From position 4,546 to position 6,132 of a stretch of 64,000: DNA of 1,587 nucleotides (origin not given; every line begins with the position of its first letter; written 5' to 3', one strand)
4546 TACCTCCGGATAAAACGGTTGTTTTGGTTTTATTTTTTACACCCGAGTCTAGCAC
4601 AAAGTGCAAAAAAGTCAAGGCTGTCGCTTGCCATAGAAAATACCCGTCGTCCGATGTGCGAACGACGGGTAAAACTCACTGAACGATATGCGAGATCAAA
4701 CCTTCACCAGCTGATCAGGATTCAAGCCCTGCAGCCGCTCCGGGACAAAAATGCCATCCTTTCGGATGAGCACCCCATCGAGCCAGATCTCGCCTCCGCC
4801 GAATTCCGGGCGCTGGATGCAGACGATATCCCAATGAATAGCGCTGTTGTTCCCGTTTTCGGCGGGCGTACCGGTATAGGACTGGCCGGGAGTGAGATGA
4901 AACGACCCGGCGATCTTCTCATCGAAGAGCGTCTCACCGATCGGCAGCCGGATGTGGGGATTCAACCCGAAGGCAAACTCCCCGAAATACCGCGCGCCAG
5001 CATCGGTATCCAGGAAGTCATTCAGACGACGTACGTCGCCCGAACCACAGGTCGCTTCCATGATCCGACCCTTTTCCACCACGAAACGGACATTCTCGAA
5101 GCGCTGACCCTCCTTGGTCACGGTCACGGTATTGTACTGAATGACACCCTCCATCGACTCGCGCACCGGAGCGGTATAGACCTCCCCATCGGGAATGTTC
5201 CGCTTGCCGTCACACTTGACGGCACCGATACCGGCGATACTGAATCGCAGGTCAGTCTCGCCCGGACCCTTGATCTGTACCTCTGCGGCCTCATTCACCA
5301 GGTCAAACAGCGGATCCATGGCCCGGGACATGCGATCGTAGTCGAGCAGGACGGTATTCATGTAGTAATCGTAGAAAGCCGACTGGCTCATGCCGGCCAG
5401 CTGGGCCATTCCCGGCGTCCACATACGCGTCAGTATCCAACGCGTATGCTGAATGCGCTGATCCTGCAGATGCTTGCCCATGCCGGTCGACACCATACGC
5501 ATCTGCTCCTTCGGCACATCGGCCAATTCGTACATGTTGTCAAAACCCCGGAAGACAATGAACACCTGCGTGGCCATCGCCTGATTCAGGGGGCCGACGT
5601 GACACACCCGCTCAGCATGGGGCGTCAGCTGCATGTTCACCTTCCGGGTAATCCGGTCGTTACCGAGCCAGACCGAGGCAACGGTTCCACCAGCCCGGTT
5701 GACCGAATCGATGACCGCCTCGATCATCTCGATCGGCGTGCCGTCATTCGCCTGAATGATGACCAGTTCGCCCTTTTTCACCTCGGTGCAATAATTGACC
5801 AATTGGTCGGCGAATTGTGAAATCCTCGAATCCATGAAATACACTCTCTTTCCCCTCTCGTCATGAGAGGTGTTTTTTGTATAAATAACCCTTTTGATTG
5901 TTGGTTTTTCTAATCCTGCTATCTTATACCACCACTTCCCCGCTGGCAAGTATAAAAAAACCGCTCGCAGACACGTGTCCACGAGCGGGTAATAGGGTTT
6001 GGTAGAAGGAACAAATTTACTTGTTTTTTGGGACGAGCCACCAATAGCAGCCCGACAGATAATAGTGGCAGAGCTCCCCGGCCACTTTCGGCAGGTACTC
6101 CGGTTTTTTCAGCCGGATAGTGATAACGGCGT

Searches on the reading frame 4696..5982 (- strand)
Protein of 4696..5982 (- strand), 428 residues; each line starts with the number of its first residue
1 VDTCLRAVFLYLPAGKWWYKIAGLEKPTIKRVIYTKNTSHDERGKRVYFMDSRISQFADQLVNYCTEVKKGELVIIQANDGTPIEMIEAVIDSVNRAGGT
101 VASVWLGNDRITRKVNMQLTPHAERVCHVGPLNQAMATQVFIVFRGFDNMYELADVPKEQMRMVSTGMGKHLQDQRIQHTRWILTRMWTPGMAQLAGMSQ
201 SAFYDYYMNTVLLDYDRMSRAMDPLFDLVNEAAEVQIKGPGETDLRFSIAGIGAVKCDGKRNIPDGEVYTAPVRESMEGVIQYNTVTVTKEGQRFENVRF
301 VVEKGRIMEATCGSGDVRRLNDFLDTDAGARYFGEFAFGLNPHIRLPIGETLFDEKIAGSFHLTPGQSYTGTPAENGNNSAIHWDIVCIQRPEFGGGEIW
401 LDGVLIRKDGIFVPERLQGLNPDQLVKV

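Call 72: search_protein_families(library=pfam, proteins=[window:4696-5982:-], max_evalue=0.001)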
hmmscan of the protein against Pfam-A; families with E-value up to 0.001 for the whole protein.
window:4696-5982:- (428 aa): 1 family
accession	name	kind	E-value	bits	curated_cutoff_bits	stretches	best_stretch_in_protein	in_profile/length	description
PF02073.20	Peptidase_M29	-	4.3e-35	121.7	27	1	51-388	2-382/406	Thermophilic metalloprotease (M29)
